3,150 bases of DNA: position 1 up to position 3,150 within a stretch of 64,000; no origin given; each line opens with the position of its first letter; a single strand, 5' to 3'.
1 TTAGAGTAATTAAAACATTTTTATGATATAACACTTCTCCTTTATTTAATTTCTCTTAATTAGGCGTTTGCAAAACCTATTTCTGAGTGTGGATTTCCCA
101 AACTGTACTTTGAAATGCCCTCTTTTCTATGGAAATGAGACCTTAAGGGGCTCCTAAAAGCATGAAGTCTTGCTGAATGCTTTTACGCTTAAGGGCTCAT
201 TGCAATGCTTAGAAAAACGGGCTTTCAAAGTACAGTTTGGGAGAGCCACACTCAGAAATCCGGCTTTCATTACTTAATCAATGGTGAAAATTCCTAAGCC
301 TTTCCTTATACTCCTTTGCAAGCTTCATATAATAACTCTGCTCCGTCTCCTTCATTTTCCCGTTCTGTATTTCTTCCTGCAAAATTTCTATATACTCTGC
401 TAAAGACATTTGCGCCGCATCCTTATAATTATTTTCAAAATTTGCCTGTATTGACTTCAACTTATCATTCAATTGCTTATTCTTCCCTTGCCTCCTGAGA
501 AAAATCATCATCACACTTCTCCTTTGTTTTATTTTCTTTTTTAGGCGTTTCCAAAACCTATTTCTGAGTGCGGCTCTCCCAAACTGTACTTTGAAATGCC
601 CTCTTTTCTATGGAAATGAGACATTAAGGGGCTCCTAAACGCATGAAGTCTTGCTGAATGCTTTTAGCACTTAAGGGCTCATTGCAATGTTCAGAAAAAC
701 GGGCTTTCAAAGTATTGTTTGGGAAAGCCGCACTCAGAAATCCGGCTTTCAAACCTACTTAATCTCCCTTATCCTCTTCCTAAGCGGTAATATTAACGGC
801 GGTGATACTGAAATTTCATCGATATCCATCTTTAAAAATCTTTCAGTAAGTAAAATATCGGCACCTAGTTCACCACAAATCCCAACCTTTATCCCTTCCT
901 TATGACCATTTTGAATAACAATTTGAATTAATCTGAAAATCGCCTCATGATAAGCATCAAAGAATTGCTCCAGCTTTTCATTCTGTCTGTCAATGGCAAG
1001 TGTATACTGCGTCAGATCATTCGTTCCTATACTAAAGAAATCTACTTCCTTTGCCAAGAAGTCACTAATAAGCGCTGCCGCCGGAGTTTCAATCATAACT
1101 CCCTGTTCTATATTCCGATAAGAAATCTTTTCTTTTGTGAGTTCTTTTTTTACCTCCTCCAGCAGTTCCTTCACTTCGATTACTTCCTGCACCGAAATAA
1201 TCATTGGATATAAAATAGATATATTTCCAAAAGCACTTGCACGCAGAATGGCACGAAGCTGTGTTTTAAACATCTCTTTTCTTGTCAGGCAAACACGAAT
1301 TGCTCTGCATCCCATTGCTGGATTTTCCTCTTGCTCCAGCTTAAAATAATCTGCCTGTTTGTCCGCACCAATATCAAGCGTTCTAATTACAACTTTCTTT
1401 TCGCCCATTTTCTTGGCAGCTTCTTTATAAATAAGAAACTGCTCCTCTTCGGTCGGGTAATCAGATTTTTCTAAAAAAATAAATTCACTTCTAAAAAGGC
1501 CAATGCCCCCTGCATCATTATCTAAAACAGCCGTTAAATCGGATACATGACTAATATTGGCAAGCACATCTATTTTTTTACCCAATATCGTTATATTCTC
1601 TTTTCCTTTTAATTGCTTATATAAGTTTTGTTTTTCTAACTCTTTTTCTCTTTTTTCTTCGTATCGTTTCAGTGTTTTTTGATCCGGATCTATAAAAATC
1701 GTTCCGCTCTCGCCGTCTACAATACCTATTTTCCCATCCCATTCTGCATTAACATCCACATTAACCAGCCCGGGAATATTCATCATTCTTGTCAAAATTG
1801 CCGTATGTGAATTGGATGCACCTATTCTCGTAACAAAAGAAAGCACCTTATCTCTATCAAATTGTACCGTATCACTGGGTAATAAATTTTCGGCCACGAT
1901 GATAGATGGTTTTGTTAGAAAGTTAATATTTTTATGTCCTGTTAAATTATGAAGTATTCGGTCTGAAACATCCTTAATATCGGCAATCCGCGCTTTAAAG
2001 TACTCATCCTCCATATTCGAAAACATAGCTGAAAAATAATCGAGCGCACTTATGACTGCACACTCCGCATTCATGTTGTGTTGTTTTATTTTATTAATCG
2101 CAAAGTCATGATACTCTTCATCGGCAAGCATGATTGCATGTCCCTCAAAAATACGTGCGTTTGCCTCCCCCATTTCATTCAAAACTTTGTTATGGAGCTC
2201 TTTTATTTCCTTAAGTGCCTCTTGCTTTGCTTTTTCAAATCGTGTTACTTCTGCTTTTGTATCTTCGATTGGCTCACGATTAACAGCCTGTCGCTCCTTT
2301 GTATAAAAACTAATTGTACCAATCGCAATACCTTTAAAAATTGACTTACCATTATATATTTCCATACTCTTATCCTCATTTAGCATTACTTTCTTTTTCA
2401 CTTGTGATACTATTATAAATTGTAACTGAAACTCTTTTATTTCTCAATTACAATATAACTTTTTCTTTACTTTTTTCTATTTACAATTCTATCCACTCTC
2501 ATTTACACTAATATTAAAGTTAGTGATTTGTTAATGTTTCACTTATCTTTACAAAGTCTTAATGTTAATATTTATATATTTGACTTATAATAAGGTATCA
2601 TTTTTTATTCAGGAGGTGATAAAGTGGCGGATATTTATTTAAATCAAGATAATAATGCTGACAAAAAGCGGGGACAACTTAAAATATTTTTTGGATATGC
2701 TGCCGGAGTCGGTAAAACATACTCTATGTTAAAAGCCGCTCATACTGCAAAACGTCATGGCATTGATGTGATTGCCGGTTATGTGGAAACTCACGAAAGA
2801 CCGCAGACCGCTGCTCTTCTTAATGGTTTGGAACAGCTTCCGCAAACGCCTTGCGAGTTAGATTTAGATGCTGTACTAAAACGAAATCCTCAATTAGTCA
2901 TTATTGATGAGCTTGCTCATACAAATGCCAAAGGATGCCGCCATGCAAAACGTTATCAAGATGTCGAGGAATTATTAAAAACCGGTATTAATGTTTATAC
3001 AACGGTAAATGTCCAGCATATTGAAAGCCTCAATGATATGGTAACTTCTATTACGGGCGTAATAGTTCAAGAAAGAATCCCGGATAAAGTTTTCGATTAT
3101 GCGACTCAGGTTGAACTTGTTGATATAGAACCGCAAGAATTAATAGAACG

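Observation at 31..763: Two copies of a ~250-nt repeat downstream of ptsI, each a ~180-nt hairpin, with a compensatory base-pair change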

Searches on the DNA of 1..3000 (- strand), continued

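Call 76: search_with_rna_model(model_id=R1, sources=[window, L079, L141], max_evalue=0.00001, make_alignment=true)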
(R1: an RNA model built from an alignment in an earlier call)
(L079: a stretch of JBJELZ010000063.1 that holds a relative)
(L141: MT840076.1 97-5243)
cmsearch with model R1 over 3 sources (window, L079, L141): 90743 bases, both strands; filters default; matches with E-value up to 0.00001: 5.
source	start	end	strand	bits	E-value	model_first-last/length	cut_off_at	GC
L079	14430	14527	-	107.1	1.9e-26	1-98/98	no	0.46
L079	11841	11938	+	103.6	1.7e-25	1-98/98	no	0.46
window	599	702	+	93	1.3e-22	1-98/98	no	0.42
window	118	220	+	90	9e-22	1-98/98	no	0.43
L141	2989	3085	+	51.8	2.4e-11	1-98/98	no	0.41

Alignment A5: 5 matches aligned to the model, 107 columns, each read 5' to 3' on its own strand. Consensus structure (alignment columns), stored with it:
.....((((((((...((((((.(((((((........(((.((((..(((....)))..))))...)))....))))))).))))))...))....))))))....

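Call 83: search_dna_similar(query=L141:2860-3225:+, collection=phages, mode=distant, max_evalue=0.01)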
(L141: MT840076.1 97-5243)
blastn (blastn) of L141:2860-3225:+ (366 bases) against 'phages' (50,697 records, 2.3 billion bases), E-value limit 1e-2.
Records with a match: 6; places in all: 10; records where one place covers at least 80% of the query: 1.
Best place of each record, by identity: >=99% 1; 80-90% 1; 60-80% 4.
By first word of the organism name: Bacteriophage 6.
By host as written in the record: - 6.
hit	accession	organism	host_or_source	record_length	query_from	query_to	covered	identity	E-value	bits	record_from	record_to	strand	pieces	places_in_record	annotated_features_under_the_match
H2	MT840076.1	Bacteriophage sp.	human fecal samples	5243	1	366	100%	100.0%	0e+0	661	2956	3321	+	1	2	record has no annotation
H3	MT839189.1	Bacteriophage sp.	human fecal samples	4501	116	363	68%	79.0%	7e-48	196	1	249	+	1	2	record has no annotation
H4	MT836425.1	Bacteriophage sp.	human fecal samples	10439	6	257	55%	85.8%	2e-36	229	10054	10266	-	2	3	record has no annotation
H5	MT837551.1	Bacteriophage sp.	human fecal samples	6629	184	363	49%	74.9%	7e-23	113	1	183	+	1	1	record has no annotation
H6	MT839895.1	Bacteriophage sp.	human fecal samples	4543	206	366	44%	73.8%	2e-16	92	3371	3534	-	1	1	record has no annotation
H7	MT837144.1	Bacteriophage sp.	human fecal samples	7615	277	361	23%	77.9%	9e-9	67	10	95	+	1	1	record has no annotation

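Call 84: search_dna_similar(query=L141:2860-3225:+, collection=plasmids, mode=distant, max_evalue=0.01)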
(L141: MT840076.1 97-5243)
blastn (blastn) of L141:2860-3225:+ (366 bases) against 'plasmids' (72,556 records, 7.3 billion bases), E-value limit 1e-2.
No match.

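Call 85: get_annotated_region(hit=H3, flank=5000)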
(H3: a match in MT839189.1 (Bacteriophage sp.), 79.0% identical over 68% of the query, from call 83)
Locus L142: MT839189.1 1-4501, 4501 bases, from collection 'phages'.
description: UNVERIFIED: Bacteriophage sp. clone scaffold_9935 genomic sequence.
organism: Bacteriophage sp. (NCBI taxid 38018)
taxonomy: Viruses
host: -; source: human fecal samples; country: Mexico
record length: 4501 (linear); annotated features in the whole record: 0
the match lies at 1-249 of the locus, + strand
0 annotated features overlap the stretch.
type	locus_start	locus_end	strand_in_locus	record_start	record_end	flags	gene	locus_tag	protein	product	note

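Call 86: get_annotated_region(hit=H4, flank=11000)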
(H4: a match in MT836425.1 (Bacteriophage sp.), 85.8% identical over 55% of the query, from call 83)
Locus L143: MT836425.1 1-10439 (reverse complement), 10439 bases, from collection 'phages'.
description: UNVERIFIED: Bacteriophage sp. clone scaffold_2175 genomic sequence.
organism: Bacteriophage sp. (NCBI taxid 38018)
taxonomy: Viruses
host: -; source: human fecal samples; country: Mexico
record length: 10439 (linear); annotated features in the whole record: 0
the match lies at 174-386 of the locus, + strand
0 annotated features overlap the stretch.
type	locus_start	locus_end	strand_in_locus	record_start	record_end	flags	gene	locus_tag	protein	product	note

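Call 87: get_annotated_region(hit=H5, flank=7000)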
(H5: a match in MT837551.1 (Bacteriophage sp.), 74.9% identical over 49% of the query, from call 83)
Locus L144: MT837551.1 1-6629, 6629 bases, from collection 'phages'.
description: UNVERIFIED: Bacteriophage sp. clone scaffold_5109 genomic sequence.
organism: Bacteriophage sp. (NCBI taxid 38018)
taxonomy: Viruses
host: -; source: human fecal samples; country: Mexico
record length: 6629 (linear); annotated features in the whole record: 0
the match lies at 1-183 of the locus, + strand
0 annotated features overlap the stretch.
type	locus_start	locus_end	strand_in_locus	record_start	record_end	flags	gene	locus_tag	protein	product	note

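Call 88: get_annotated_region(hit=H6, flank=5000)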
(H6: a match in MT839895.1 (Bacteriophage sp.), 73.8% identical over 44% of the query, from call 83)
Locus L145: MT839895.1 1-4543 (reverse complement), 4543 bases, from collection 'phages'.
description: UNVERIFIED: Bacteriophage sp. clone scaffold_13477 genomic sequence.
organism: Bacteriophage sp. (NCBI taxid 38018)
taxonomy: Viruses
host: -; source: human fecal samples; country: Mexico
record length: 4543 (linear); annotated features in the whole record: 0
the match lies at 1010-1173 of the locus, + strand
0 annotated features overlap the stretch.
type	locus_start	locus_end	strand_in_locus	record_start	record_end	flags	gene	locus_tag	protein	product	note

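Call 89: get_annotated_region(hit=H7, flank=8000)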
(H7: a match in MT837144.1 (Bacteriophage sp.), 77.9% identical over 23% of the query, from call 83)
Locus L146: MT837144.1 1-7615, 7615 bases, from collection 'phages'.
description: UNVERIFIED: Bacteriophage sp. clone scaffold_4003 genomic sequence.
organism: Bacteriophage sp. (NCBI taxid 38018)
taxonomy: Viruses
host: -; source: human fecal samples; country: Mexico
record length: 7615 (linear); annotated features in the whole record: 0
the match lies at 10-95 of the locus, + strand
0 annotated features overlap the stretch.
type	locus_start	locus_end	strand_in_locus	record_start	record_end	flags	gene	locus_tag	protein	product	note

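Call 90: search_with_rna_model(model_id=R1, sources=[L141, L142, L143, L144, L145, L146], max_evalue=1, filters=off)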
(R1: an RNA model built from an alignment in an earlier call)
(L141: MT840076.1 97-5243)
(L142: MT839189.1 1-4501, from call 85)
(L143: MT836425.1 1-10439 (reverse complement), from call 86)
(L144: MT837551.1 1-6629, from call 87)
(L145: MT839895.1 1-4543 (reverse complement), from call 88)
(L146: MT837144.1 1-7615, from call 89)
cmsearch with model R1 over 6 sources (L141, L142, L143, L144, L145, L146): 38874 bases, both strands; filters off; matches with E-value up to 1: 5.
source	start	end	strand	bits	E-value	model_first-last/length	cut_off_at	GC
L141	2989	3085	+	51.8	1e-11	1-98/98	no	0.41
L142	15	110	+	49.7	3.9e-11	1-98/98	no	0.52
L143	296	354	+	34.4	6e-07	1-98/98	no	0.49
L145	972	1028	+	32.8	1.6e-06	1-98/98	no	0.44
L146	3139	3223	+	14.2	0.21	1-98/98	no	0.34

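Call 100: search_rna_families(source=L141, start=2700, end=3400, threshold=evalue, max_evalue=10)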
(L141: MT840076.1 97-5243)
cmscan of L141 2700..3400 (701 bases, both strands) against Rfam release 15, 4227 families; matches with E-value up to 10: 9.
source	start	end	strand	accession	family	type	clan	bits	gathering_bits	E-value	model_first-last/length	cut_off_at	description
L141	2967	3109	+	RF04130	MIR7996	Gene; miRNA;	-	33.3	119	0.00056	1-190/190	no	MIR7996 microRNA precursor family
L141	3014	3053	+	RF00898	mir-242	Gene; miRNA;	-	27.7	54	0.0022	1-77/77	no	mir-242 microRNA precursor family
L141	2953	3054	+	RF01470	rli38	Gene; sRNA;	-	22.9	49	1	1-150/150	no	Listeria sRNA rli38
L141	3007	3064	-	RF03616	MIR1888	Gene; miRNA;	-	21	72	0.24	1-101/101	no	MIR1888 microRNA precursor family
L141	3008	3064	-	RF03362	mir-9436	Gene; miRNA;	-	18.4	80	0.83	1-66/66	no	mir-9436 microRNA precursor family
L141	2981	3066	+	RF02437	SpF44_sRNA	Gene; sRNA;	-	15.1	70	7.9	1-102/102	no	Streptococcus sRNA SpF44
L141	3263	3313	-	RF03707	mir-1892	Gene; miRNA;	-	14.2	86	8.3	1-80/80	no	mir-1892 microRNA precursor family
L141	2929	2980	-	RF02060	STnc410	Gene; sRNA;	-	13.2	50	3.3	1-158/158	no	Enterobacterial sRNA STnc410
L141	3016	3051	-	RF01264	snR83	Gene; snRNA; snoRNA; HACA-box;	CL00023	13.1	75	1.9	68-103/308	no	Small nucleolar RNA snR83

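Call 101: search_rna_families(source=L079, start=11600, end=14700, threshold=evalue, max_evalue=10)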
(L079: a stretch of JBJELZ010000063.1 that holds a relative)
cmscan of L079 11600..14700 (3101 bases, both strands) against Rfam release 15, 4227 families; matches with E-value up to 10: 7.
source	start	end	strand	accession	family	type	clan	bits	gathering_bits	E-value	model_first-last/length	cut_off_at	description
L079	14357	14418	+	RF01600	snoR25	Gene; snRNA; snoRNA; CD-box;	-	22.2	50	4.1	1-70/70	no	small nucleolar RNA snoR25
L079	12892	13001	-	RF01956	NEAT1_2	Gene; lncRNA;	-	21.4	60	0.18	1-116/116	no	Nuclear enriched abundant transcript 1 conserved region 2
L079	14050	14143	-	RF00392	SNORA5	Gene; snRNA; snoRNA; HACA-box;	CL00024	20.7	30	0.3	1-134/134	no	Small nucleolar RNA SNORA5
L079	11973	12012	-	RF01099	PK-IAV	Cis-reg;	-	19.5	47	0.91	1-48/48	no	Pseudoknot of influenza A virus gene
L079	14583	14629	+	RF02350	psRNA6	Gene; sRNA;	-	18.8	60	0.022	1-333/333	no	Nitrosomonas sRNA psRNA6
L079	13148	13313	-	RF01983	Pinc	Gene; lncRNA;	-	18.8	60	5.2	1-154/154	no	Pregnancy induced noncoding RNA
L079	13671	13834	+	RF01983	Pinc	Gene; lncRNA;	-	17.8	60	7.9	1-154/154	no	Pregnancy induced noncoding RNA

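Call 111: search_dna_similar(query=L145:925-1176:+, collection=phages, mode=distant, max_evalue=0.001, max_rows=40)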
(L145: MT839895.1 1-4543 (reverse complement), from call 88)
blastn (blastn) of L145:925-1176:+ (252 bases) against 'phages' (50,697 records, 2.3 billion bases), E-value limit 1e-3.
Records with a match: 6; places in all: 9; records where one place covers at least 80% of the query: 2.
Best place of each record, by identity: >=99% 1; 90-95% 1; 80-90% 2; 60-80% 2.
By first word of the organism name: Bacteriophage 6.
By host as written in the record: - 6.
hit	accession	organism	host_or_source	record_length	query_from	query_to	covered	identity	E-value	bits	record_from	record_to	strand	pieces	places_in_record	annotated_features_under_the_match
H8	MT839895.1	Bacteriophage sp.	human fecal samples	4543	1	252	100%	100.0%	3e-126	455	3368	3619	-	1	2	record has no annotation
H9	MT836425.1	Bacteriophage sp.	human fecal samples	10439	17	248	92%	71.7%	2e-14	84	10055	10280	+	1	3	record has no annotation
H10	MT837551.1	Bacteriophage sp.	human fecal samples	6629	74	246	69%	89.1%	1e-55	222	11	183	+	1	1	record has no annotation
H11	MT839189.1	Bacteriophage sp.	human fecal samples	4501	87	246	63%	82.7%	6e-34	149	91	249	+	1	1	record has no annotation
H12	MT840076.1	Bacteriophage sp.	human fecal samples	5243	86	250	65%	73.9%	4e-17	94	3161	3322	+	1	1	record has no annotation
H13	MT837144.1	Bacteriophage sp.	human fecal samples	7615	159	249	36%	92.3%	5e-29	133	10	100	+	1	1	record has no annotation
